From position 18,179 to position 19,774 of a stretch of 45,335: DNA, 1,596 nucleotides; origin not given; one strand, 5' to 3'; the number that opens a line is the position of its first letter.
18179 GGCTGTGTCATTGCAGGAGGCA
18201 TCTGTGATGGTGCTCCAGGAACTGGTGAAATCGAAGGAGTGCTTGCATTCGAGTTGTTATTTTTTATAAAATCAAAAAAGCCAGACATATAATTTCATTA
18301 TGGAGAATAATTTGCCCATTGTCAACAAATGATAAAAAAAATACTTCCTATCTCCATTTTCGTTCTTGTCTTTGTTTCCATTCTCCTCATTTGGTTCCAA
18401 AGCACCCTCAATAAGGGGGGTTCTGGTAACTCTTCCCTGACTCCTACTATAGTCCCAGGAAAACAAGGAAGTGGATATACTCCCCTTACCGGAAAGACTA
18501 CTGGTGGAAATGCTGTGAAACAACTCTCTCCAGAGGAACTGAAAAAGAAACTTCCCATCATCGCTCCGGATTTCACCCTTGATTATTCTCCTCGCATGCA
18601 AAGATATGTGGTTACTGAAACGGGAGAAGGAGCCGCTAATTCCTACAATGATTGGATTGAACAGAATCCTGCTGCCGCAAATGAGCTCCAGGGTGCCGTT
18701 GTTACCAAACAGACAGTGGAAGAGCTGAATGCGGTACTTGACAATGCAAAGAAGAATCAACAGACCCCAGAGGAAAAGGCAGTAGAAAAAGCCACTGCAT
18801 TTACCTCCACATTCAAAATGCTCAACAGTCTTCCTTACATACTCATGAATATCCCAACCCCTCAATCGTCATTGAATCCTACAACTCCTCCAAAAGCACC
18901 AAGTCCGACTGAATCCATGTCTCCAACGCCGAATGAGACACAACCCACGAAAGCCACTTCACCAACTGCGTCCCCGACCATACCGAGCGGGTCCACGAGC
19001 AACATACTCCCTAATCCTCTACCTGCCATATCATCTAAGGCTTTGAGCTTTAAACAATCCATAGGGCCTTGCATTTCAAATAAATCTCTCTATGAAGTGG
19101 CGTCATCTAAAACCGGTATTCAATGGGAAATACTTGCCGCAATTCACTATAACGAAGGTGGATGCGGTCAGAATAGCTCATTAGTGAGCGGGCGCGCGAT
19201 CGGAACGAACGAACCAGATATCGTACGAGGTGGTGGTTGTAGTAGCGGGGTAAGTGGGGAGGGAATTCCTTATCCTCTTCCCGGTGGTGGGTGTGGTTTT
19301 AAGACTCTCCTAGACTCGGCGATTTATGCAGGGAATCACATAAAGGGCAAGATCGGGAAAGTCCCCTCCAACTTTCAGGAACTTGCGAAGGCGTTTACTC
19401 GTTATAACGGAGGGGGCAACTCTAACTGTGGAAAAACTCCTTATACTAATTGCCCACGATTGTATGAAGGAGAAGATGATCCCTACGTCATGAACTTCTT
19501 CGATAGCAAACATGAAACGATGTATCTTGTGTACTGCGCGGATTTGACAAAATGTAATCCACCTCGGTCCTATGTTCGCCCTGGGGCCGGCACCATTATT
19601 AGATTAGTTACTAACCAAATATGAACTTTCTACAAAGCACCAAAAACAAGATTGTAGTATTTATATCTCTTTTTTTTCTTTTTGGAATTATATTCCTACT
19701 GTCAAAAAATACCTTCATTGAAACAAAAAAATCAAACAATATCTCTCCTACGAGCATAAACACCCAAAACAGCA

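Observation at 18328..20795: A 583-bp perfect direct repeat gives two adjacent hydrolase genes a nucleotide-identical 5' module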

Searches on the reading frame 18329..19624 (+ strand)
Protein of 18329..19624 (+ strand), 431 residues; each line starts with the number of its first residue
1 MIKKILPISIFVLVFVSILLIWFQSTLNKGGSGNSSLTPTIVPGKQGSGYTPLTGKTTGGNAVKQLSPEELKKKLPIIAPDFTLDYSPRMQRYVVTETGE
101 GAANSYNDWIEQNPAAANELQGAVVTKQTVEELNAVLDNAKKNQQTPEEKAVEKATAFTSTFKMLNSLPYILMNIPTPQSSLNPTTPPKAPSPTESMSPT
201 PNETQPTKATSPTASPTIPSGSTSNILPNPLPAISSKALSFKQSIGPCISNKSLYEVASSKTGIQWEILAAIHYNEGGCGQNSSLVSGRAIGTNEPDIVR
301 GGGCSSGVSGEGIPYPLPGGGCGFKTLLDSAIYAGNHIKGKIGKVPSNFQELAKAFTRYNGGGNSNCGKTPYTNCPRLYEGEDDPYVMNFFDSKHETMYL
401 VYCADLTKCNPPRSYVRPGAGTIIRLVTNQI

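Call 5: search_protein_families(library=pfam, proteins=[window:18329-19624:+], max_evalue=0.1)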
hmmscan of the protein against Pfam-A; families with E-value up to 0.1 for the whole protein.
window:18329-19624:+ (431 aa): 0 families

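Call 7: search_protein_families(library=ncbifam, proteins=[window:18329-19624:+], max_evalue=0.1)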
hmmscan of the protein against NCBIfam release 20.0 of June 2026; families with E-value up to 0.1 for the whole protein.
window:18329-19624:+ (431 aa): 1 family
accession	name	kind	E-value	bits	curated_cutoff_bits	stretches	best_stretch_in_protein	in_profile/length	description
NF040983.1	BimA_second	exception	0.025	13.5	600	1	176-237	108-168/381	trimeric autotransporter actin-nucleating factor BimA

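Call 8: find_encoding_contigs(protein=window:18329-19624:+, flank=10000, max_places=10)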
Protein window:18329-19624:+ (431 aa): no gene with exactly this product is on record in the collection.

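Call 34: find_related_loci(query=A1, collection=genome_contigs, flank=6000)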
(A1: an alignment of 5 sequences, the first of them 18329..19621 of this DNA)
Query A1 (431 aa) in genome_contigs; peptide patterns used: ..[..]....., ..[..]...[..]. (x = any residue, [..] = any of these).
214 stretches matched a pattern; 9 encode a relative of the query (tblastn E <= 1e-3); 9 distinct loci.
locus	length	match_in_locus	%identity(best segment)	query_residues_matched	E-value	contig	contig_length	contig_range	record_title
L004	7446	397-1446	53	75-431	3e-113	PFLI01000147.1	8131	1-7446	MAG: Candidatus Roizmanbacteria bacterium CG_4_10_14_0_8_um_filter_33_9 CG_4_10_14_0.8_um_filter_scaffold_6102_c, whole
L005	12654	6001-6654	43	225-427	1e-49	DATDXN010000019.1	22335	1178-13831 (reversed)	MAG TPA_asm: Patescibacteria group bacterium isolate SMAG_U8140 k141_2156640, whole genome shotgun sequence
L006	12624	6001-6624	35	219-431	2e-29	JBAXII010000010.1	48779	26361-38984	MAG: bacterium isolate ELA345 MAG345_10, whole genome shotgun sequence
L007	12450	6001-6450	29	250-401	2e-7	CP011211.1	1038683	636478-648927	MAG: Candidatus Saccharibacteria bacterium GW2011_GWC2_44_17, complete genome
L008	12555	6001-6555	27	223-401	2e-7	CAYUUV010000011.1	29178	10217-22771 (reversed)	MAG TPA_asm: uncultured Candidatus Saccharibacteria bacterium isolate SRP285395_co1_312 genome assembly, contig: NODE_23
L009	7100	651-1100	28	250-401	1e-6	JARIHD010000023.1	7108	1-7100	MAG: Candidatus Saccharibacteria bacterium isolate CullarsAll.DT.09 k141_1009797, whole genome shotgun sequence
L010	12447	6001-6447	27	251-401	1e-5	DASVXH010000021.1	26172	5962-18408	MAG TPA_asm: Candidatus Saccharimonadales bacterium isolate SMAG_U2570 k141_76233, whole genome shotgun sequence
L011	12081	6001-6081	59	250-276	2e-5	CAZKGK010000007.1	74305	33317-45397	MAG TPA_asm: uncultured Candidatus Saccharibacteria bacterium isolate SRP200132_co1_660 genome assembly, contig: NODE_45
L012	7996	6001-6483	28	240-401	2e-5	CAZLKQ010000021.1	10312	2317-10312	MAG TPA_asm: uncultured Candidatus Saccharibacteria bacterium isolate SRP136066_co1_41 genome assembly, contig: NODE_870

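Call 37: find_related_loci(query=A1, collection=metagenome_contigs, flank=6000)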
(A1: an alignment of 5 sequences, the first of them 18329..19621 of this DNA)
Query A1 (431 aa) in metagenome_contigs; peptide patterns used: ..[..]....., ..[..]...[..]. (x = any residue, [..] = any of these).
313 stretches matched a pattern; 19 encode a relative of the query (tblastn E <= 1e-3); 19 distinct loci.
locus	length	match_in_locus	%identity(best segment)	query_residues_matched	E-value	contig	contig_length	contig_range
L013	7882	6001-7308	60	1-431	4e-159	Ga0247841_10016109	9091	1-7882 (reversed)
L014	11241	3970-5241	59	1-431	1e-148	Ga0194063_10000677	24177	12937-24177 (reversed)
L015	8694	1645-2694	53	75-431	4e-113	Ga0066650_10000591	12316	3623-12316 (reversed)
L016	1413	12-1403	71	1-431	6e-116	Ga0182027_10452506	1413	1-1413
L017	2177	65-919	58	136-431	8e-113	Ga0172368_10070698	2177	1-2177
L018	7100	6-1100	52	90-431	4e-106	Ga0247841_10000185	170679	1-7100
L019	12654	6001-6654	43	225-427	1e-49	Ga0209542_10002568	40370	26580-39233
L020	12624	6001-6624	35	219-431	3e-29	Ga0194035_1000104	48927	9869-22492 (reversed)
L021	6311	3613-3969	33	251-398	8e-15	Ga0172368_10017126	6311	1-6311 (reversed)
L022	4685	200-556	33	251-398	1e-14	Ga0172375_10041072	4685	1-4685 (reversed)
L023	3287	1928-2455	28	250-424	1e-7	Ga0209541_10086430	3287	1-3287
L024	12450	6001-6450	29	250-401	3e-7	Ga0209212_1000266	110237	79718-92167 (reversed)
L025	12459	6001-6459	26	242-429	3e-6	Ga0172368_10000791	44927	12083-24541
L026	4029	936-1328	32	251-396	3e-6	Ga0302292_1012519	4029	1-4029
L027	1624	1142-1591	27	250-401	2e-6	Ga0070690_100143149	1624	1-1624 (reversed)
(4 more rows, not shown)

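Call 65: predict_structure(alignment_id=A3)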
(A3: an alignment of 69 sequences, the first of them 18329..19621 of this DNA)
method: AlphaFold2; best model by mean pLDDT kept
length: 431 residues; sequences in the alignment: 69
mean_pLDDT: 79.1   pTM: 0.53
mean pLDDT of the five models: 79.1, 78.3, 78.0, 77.0, 76.3
residues with pLDDT >= 90: 245; 70-90: 69; 50-70: 22; < 50: 95
segments of 3 or more residues with pLDDT < 50: 1-7, 22-62, 178-192, 194-222
pLDDT, mean of each block of 10 residues (from residue 1): 43 56 42 27 31 33 68 90 93 94 93 90 93 90 80 82 78 57 44 41 42 44 74 95 96 98 97 98 98 92 82 95 97 98 97 98 97 98 98 98 95 98 93 54
secondary structure, 60 per line:
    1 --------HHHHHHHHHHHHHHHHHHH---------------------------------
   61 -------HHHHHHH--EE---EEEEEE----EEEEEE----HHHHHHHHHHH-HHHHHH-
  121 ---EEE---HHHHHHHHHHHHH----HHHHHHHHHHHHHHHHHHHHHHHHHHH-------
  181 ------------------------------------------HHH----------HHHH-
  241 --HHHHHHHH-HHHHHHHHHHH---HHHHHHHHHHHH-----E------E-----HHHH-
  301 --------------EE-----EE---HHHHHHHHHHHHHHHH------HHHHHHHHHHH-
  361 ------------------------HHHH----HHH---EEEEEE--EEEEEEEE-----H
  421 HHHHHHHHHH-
elements in order: H9-27 H68-74 E82-87 E92-97 H102-112 H114-119 E124-126 H130-142 H147-173 H236-239 H243-250 H252-262 H266-277 H296-299 H327-342 H349-359 H385-388 E399-404 E407-414 H420-430
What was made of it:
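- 18329..19624 (+): Gene A, 431 aa: N-module + PT linker (about aa 178-222) + C-terminal 'X' domain (about aa 223-431). X is a Cys-rich family widespread in CPR bacteria, probably a divergent lysozyme-like glycosidase. AF2 pLDDT >95 (call 65).
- On Lysozyme-like superfamily (GH23 g-type lysozyme / lytic transglycosylase) (gene A, X domain): The model is confident (pLDDT >95; call 65).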

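Call 68: fold_search(model_id=the predicted structure, library=pdb)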
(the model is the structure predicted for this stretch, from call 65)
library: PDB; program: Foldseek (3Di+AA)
matches with E <= 10: 143; with E <= 0.001: 0
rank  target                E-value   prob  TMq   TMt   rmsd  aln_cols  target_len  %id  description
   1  3gxk_C                1.9e-02  0.97  0.22  0.47   6.2       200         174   16  The crystal structure of g-type lysozyme from Atlantic cod (Gadus morhua L.) in complex with NAG oligomers sheds new l (released 2009-10-20)
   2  4c5f_A                5.6e-02  0.91  0.19  0.24   5.2       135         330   16  Structure of Lytic Transglycosylase MltC from Escherichia coli at 2.3 A resolution. (released 2014-07-23)
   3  3t36_D                1.1e-01  0.90  0.20  0.42   4.6       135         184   13  Crystal structure of lytic transglycosylase MltE from Eschericha coli (released 2012-07-25)
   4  3t36_B                1.2e-01  0.85  0.20  0.41   4.6       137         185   14  Crystal structure of lytic transglycosylase MltE from Eschericha coli (released 2012-07-25)
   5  4kt3_A                1.2e-01  0.75  0.18  0.44   6.8       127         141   13  Structure of a type VI secretion system effector-immunity complex from Pseudomonas protegens (released 2013-07-31)
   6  3t36_A                1.3e-01  0.85  0.19  0.39   4.9       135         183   12  Crystal structure of lytic transglycosylase MltE from Eschericha coli (released 2012-07-25)
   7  4hjy_A                1.5e-01  0.69  0.18  0.38   5.4       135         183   13  2.4 A Crystal structure of E. coli MltE-E64Q with bound chitopentaose (released 2012-10-24)
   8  3gxk_B                1.6e-01  0.77  0.22  0.47   7.6       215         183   11  The crystal structure of g-type lysozyme from Atlantic cod (Gadus morhua L.) in complex with NAG oligomers sheds new l (released 2009-10-20)
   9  5dn5_A                1.6e-01  0.63  0.17  0.40   7.5       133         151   12  Structure of a C-terminally truncated glycoside hydrolase domain from Salmonella typhimurium FlgJ (released 2016-02-24)
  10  2y8p_B                1.8e-01  0.89  0.20  0.43   4.4       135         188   13  Crystal Structure of an Outer Membrane-Anchored Endolytic Peptidoglycan Lytic Transglycosylase (MltE) from Escherichia (released 2011-04-13)
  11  1gbs                  1.8e-01  0.77  0.18  0.39   7.8       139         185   14  CRYSTAL STRUCTURE OF BLACK SWAN GOOSE-TYPE LYSOZYME AT 1.8 ANGSTROMS RESOLUTION (released 1995-07-10)
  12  3wyh_A                2.0e-01  0.54  0.21  0.41   8.3       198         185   13  Structure of disulfide bond deletion mutant of ostrich egg white lysozyme (released 2014-10-15)
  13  6ghz_B                2.2e-01  0.72  0.20  0.40   5.1       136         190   14  Structure of Lytic Transglycosylase MltE mutant Y192F from E.coli (released 2018-10-31)
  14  6gi3                  2.2e-01  0.66  0.19  0.37   5.2       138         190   14  Structure of Lytic Transglycosylase MltE mutant S73A from E.coli (released 2018-10-10)
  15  4g9s_A                2.2e-01  0.63  0.21  0.43   7.9       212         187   12  Crystal structure of Escherichia coli PliG in complex with Atlantic salmon g-type lysozyme (released 2012-11-07)
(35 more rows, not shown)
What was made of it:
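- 18329..19624 (+): All top Foldseek hits are g-type lysozymes or lytic transglycosylases, but weak (best E 0.019, prob 0.97; call 68).
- On Lysozyme-like superfamily (GH23 g-type lysozyme / lytic transglycosylase) (gene A, X domain): Nearly all of the top 50 Foldseek hits are g-type lysozymes, MltC/E/F or FlgJ, but the best is E 0.019, prob 0.97, TM 0.47 (call 68).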

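Call 76: search_protein_families(library=pfam, proteins=[L007:2885-3652:+, L007:3657-5351:+, L007:5394-5852:+, L007:5797-8175:+, L007:8195-9364:-, L007:9357-10604:-, L007:1255-2304:-], max_evalue=0.001)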
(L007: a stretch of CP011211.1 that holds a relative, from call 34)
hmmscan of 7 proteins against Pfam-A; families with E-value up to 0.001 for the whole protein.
L007:2885-3652:+ (255 aa): 1 family
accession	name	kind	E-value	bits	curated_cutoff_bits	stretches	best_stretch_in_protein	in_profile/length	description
PF00535.33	Glycos_transf_2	-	4e-25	89.1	23.3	1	14-188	2-165/168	Glycosyl transferase family 2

L007:3657-5351:+ (564 aa): 0 families

L007:5394-5852:+ (152 aa): 3 families
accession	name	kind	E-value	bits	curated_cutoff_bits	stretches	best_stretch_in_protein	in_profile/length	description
PF16118.10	DUF4834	-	9.4e-05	23.7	27.8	1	12-87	13-89/99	Domain of unknown function (DUF4834)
PF09911.14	DUF2140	-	0.00077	19.5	34.3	1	9-87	4-82/187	Uncharacterized protein conserved in bacteria (DUF2140)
PF18933.6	PsbP_2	-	0.00086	19.8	27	1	18-139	5-122/184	PsbP-like protein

L007:5797-8175:+ (792 aa): 1 family
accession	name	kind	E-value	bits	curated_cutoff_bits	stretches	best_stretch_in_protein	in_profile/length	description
PF16158.11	N_BRCA1_IG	-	4.9e-13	50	28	1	412-503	7-92/108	Ig-like domain from next to BRCA1 gene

L007:8195-9364:- (389 aa): 3 families
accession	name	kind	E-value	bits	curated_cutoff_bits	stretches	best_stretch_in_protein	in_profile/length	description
PF00534.26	Glycos_transf_1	-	4.9e-16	59.2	26.4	1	192-350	3-154/172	Glycosyl transferases group 1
PF13692.12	Glyco_trans_1_4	-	9.3e-09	36.1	27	1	207-329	4-118/142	Glycosyl transferases group 1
PF13439.12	Glyco_transf_4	-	3.5e-06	27.6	28.5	1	59-179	59-163/170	Glycosyltransferase Family 4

L007:9357-10604:- (415 aa): 3 families
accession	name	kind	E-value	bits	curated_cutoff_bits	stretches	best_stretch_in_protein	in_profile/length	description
PF00534.26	Glycos_transf_1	-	3.5e-22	79.2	26.4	1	230-385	7-160/172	Glycosyl transferases group 1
PF13692.12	Glyco_trans_1_4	-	9.2e-15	55.6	27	1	240-380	3-141/142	Glycosyl transferases group 1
PF20706.3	GT4-conflict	-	1.2e-05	24.9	26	1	207-350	169-314/385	Family 4 Glycosyltransferase in conflict systems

L007:1255-2304:- (349 aa): 3 families
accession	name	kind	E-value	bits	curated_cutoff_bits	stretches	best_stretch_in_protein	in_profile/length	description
PF00483.29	NTP_transferase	-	1e-44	153.4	21.2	1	3-282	2-244/245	Nucleotidyl transferase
PF22640.1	ManC_GMP_beta-helix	-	1.3e-08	35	27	1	293-344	5-54/55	MannoseP isomerase/GMP-like beta-helix domain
PF12804.13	NTP_transf_3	-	8.6e-06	26.5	27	1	4-111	2-96/160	MobA-like NTP transferase domain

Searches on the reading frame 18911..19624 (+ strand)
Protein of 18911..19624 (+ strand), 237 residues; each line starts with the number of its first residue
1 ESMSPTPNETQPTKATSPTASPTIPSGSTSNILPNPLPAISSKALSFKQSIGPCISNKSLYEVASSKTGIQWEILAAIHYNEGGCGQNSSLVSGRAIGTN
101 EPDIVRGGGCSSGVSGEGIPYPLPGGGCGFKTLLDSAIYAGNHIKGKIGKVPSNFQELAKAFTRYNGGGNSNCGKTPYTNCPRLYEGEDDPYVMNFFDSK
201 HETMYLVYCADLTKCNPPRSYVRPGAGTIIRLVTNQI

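Call 18: find_homologous_proteins(query=window:18911-19624:+, max_evalue=0.001)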
Query window:18911-19624:+ (237 aa): 70 proteins with E <= 0.001 among 267 candidates.
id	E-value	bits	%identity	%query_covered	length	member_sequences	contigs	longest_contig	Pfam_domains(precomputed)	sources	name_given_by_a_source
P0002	2.8e-119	415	83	87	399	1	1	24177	-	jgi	-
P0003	1.0e-112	394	77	93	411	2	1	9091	-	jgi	-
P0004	2.4e-108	379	73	95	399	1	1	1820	-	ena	-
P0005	9.1e-103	361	76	85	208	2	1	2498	-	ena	-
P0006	1.5e-100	354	66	95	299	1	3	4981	-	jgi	-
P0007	1.6e-93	331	63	99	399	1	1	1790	-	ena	-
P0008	9.6e-85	302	62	89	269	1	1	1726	-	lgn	-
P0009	3.6e-79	284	59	89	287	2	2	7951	-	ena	-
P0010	6.9e-78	280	59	85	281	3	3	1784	-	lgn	-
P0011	6.1e-77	276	57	89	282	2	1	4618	-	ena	-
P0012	8.1e-77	276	58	89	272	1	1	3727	-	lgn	-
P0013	1.6e-74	269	59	85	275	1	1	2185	-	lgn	-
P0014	2.6e-74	268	55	98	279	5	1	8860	-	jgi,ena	-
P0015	3.7e-73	264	54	98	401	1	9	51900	-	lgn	-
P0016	4.4e-73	264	55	92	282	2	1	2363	-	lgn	-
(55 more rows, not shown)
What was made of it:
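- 18329..19624 (+): 70 homologues, some named 'lysozyme family protein' by JGI (call 18).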

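Call 19: search_solved_structures(query=window:18911-19624:+, max_evalue=10)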
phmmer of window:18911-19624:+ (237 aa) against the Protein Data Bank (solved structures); distinct sequences matched with E-value up to 10: 3.
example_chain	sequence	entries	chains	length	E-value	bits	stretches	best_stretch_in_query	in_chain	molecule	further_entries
2x2z_A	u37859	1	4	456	0.38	13.5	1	19-111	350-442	APICAL MEMBRANE ANTIGEN 1, PUTATIVE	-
5xu0_A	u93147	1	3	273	1.1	12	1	10-179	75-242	Membrane-fusion protein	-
9kkx_D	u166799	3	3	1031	2.5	10.8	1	14-58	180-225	Protein SUPPRESSOR OF MAX2 1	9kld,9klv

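Call 21: find_encoding_contigs(protein=P0002, flank=10000)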
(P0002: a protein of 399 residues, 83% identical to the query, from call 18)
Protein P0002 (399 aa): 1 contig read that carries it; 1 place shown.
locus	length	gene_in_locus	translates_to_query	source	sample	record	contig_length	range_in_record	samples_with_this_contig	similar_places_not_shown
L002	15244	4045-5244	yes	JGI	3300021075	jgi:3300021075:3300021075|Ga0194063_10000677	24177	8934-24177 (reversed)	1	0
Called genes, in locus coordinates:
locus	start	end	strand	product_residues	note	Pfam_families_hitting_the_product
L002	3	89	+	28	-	?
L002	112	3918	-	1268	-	PF02861:Clp_N, PF00158:Sigma54_activat (faint), PF00004:AAA, PF17871:AAA_lid_9, PF00004:AAA, PF07724:AAA_2, PF07728:AAA_5, PF10431:ClpB_D2-small, +6 more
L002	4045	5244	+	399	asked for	-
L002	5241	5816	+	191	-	-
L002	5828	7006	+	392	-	PF13529:Peptidase_C39_2 (weak)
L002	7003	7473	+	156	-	-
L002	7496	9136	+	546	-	-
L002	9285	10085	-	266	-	PF18895:T4SS_pilin (faint)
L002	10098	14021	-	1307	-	-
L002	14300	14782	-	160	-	PF13083:KH_KhpA-B (weak), PF01424:R3H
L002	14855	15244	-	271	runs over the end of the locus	PF02096:60KD_IMP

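Call 22: find_encoding_contigs(protein=P0003, flank=10000)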
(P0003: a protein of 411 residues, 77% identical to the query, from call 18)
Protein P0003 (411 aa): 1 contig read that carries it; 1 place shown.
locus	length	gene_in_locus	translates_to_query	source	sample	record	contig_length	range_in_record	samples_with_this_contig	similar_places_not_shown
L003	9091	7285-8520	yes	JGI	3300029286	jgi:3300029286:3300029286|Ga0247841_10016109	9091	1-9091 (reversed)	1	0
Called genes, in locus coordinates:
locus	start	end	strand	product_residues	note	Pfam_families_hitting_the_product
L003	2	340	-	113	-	?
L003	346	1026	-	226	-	PF00072:Response_reg, PF00486:Trans_reg_C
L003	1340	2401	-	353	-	PF02463:SMC_N, PF13175:AAA_15, PF13476:AAA_23 (weak)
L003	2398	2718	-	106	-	PF18895:T4SS_pilin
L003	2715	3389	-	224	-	-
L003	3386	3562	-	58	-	-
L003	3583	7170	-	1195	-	PF02861:Clp_N, PF00158:Sigma54_activat (faint), PF00004:AAA, PF17871:AAA_lid_9, PF00004:AAA, PF07724:AAA_2, PF07728:AAA_5, PF10431:ClpB_D2-small, +6 more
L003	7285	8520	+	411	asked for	-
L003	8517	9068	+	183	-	-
